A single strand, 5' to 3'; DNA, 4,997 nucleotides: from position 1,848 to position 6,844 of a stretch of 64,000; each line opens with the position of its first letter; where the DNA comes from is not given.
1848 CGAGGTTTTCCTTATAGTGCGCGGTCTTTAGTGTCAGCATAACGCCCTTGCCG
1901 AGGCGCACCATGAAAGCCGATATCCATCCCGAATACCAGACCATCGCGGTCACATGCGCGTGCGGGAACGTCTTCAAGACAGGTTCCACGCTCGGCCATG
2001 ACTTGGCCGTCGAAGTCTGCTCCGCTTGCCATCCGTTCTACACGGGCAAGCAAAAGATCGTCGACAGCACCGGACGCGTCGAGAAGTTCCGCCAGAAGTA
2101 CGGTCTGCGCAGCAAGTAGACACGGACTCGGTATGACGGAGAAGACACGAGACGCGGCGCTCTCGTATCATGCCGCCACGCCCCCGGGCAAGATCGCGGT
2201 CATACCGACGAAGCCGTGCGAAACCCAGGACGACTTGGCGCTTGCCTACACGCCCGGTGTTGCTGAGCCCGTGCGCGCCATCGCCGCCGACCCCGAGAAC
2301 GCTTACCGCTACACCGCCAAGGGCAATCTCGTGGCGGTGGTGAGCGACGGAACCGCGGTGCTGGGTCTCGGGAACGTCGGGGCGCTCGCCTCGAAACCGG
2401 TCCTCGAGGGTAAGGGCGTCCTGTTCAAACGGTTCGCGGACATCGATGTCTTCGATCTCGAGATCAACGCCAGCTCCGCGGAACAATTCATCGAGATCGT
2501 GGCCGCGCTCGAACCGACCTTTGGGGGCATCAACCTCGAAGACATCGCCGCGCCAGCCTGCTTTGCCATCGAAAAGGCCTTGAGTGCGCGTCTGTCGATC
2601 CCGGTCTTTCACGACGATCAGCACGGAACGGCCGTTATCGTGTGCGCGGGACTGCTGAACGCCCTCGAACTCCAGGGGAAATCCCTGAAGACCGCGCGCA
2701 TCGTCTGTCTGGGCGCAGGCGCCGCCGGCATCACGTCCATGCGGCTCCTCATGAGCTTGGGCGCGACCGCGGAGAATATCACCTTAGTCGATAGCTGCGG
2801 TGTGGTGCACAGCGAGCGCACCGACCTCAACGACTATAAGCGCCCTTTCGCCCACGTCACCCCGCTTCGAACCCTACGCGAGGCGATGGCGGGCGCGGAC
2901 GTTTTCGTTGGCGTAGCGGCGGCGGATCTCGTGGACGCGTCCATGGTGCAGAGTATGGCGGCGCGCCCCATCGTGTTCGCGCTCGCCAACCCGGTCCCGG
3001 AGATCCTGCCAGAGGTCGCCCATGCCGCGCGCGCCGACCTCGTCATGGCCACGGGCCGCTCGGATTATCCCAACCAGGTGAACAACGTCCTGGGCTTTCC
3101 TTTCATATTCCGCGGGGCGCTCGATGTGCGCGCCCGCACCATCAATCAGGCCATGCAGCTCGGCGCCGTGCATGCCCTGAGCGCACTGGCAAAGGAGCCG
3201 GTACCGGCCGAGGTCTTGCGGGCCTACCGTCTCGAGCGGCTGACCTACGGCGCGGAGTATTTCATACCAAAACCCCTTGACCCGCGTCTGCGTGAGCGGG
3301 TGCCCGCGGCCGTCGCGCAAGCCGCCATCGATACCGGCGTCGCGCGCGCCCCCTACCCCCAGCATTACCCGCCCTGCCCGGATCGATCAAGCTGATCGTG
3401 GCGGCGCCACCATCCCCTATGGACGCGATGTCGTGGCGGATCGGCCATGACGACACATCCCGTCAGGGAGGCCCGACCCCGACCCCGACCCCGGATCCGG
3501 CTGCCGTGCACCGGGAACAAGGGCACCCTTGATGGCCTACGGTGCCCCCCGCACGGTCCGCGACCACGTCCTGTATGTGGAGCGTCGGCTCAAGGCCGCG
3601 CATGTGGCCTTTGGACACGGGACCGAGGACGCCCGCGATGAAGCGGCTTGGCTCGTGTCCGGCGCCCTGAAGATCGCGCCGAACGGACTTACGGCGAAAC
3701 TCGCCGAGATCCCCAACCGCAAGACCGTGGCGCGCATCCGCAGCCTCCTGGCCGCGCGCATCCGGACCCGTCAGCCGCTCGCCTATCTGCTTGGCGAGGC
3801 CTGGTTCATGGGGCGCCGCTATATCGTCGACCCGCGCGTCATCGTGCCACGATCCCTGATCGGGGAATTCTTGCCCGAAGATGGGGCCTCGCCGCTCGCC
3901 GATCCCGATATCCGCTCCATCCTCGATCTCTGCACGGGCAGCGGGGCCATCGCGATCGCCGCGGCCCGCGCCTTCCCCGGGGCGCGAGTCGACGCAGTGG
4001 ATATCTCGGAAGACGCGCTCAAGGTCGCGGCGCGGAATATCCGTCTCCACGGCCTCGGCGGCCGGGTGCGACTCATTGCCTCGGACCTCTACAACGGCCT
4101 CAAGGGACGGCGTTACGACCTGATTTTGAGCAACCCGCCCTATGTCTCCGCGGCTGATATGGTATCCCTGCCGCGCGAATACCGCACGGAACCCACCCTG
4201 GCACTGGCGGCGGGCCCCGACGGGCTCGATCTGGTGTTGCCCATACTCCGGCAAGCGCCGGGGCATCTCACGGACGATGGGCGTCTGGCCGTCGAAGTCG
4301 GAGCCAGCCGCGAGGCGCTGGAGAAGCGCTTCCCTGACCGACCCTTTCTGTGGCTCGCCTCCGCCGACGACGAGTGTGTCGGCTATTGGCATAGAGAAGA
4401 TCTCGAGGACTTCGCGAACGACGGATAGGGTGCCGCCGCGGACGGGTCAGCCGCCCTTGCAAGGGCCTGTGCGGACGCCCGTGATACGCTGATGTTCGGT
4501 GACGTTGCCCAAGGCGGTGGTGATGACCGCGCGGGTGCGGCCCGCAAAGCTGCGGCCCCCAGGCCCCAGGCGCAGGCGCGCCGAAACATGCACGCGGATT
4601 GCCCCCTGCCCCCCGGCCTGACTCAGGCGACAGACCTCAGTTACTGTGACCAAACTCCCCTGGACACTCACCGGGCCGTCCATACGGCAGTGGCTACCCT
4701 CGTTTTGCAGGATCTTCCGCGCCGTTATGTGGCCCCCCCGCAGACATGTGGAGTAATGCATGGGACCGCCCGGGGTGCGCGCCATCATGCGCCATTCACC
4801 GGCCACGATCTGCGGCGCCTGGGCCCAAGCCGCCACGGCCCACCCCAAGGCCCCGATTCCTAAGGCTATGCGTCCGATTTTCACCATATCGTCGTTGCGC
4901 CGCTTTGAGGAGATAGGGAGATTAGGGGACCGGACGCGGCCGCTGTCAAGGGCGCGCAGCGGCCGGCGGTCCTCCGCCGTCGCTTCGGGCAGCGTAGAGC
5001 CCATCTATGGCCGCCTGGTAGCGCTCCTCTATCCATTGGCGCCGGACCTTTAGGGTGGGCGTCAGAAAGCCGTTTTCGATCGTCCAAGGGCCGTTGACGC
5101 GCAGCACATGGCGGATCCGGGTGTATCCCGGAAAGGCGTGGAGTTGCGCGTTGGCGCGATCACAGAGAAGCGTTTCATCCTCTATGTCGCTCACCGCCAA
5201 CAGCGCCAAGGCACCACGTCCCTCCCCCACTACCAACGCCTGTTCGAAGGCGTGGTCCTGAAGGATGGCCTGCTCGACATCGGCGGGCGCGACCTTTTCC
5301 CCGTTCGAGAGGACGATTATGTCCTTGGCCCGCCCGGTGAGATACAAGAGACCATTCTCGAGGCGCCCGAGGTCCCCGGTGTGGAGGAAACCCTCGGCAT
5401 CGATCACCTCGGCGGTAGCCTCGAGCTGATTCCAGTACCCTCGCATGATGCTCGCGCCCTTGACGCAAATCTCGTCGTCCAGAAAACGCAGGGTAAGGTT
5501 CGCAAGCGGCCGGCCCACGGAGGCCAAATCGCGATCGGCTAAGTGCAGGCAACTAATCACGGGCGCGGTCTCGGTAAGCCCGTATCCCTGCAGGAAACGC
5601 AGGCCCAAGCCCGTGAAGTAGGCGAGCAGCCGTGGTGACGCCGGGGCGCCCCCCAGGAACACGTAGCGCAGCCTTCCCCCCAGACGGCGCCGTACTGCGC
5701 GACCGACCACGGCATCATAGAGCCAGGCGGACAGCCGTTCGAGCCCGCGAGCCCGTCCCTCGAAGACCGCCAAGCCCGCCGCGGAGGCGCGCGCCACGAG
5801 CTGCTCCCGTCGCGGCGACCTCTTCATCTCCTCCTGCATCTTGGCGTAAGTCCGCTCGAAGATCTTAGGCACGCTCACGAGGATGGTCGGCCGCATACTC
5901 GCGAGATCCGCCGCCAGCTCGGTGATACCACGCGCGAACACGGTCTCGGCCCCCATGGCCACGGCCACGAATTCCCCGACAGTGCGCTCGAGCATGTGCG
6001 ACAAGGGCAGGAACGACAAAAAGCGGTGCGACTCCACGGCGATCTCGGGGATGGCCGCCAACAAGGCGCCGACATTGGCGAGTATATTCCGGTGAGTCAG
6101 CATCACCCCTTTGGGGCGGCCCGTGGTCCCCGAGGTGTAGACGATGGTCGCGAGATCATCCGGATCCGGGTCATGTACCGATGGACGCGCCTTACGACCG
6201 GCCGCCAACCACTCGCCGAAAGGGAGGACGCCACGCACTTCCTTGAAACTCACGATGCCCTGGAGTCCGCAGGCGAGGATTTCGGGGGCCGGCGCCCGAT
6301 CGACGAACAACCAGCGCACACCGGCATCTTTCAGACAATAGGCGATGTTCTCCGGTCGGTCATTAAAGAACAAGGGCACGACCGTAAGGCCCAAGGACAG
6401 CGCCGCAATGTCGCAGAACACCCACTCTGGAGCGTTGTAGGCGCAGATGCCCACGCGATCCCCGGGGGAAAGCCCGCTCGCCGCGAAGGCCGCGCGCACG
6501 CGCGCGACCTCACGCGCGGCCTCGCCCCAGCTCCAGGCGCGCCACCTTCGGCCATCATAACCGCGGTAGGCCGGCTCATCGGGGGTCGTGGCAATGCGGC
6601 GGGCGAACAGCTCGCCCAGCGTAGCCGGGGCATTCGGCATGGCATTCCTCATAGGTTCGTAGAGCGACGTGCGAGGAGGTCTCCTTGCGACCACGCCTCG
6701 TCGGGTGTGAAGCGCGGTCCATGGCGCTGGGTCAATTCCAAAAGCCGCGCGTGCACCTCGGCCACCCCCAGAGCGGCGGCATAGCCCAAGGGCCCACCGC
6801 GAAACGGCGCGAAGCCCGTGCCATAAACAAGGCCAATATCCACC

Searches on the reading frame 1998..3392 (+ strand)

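Call 10: search_protein_families(library=pfam, proteins=[window:1998-3392:+], max_evalue=0.001)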
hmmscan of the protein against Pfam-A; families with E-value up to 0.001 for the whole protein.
window:1998-3392:+ (465 aa): 3 families
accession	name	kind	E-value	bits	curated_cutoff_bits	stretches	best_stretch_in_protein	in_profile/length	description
PF00390.24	malic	-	2.6e-28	99.5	23.1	1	64-194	2-180/182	Malic enzyme, N-terminal domain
PF03949.21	Malic_M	-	1.9e-21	77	23.5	1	210-401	3-228/258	Malic enzyme, NAD binding domain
PF01262.27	AlaDh_PNT_C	-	0.00067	19.6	23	0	230-327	26-126/214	Alanine dehydrogenase/PNT, C-terminal domain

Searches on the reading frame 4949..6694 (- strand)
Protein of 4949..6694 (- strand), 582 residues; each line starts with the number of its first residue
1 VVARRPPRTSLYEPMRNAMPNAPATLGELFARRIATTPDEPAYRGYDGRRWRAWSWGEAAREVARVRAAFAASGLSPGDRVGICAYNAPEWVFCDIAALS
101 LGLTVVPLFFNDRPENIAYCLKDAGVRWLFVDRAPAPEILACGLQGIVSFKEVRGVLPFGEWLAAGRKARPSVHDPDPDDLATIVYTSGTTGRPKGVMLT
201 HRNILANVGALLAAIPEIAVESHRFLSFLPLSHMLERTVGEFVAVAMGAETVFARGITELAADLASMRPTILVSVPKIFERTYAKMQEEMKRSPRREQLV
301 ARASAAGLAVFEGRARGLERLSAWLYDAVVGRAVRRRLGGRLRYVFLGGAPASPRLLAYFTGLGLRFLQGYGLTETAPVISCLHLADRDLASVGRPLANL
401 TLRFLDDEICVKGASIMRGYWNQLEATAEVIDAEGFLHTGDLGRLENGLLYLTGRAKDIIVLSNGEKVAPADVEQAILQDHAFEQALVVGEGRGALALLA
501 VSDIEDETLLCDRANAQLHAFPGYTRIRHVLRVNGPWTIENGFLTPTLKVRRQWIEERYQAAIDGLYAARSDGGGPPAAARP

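Call 10: search_protein_families(library=pfam, proteins=[window:4949-6694:-], max_evalue=0.001)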
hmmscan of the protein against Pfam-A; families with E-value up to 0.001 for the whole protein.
window:4949-6694:- (582 aa): 2 families
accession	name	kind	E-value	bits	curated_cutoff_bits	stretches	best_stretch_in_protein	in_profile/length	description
PF00501.34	AMP-binding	-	1.5e-77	261.5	29.9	1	30-421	1-384/384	AMP-binding enzyme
PF23562.2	AMP-binding_C_3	-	4.4e-11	43.7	20.8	1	458-569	2-122/124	AMP-binding enzyme C-terminal domain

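Call 76: search_protein_families(library=ncbifam, proteins=[window:4949-6694:-], max_evalue=1e-10)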
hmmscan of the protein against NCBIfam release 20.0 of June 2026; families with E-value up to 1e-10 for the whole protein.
window:4949-6694:- (582 aa): 88 families (the best 25 are shown)
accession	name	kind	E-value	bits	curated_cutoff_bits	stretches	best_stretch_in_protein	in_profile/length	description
NF004837.0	PRK06187.1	subfamily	2.4e-70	237.3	476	2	19-290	3-282/531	long-chain-fatty-acid--CoA ligase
NF038343.1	ligase_FadD11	exception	3.8e-69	233.6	950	1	25-505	2-495/585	fatty acid--CoA ligase FadD11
NF005801.1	PRK07656.1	equivalog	9.7e-51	172.9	657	2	54-287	27-272/500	FadD3 family acyl-CoA ligase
NF004114.0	PRK05605.1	equivalog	1.4e-47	162.4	766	2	167-289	206-333/575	long-chain-fatty-acid--CoA ligase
NF009233.0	PRK12583.1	subfamily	1.7e-47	162.1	832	2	370-490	349-483/558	fatty acid CoA ligase family protein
NF005307.0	PRK06839.1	equivalog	3.6e-47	161.1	748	2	342-491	266-427/496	o-succinylbenzoate--CoA ligase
NF005702.0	PRK07514.1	subfamily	2.1e-46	158.3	558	2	37-286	13-262/506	malonyl-CoA synthase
TIGR01923.1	menE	equivalog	2.7e-46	158.3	330.15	2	341-491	225-382/442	o-succinylbenzoate--CoA ligase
NF052580.1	Str24CoAsynCasG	equivalog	4e-46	157.5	750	2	53-262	65-281/548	steroid-24-oyl-CoA synthetase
NF002966.0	PRK03640.1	equivalog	7.2e-44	150.2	556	2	339-491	253-416/483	o-succinylbenzoate--CoA ligase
NF006182.0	PRK08316.1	subfamily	2e-43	148.7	663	2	24-254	11-244/523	fatty acyl-CoA synthetase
NF041592.1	carboxyl_red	equivalog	3.1e-43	147.6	1300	1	163-571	214-623/1160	carboxylic acid reductase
NF006539.0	PRK09029.1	equivalog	3.1e-41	141.7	494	2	341-490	241-386/458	o-succinylbenzoate--CoA ligase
TIGR01733.1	AA-adenyl-dom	subfamily_domain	4.9e-41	140.9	317.4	2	59-291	5-234/409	amino acid adenylation domain-containing protein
NF006181.0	PRK08314.1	subfamily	5.5e-40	137.1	705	2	345-490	324-485/563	long-chain-fatty-acid--CoA ligase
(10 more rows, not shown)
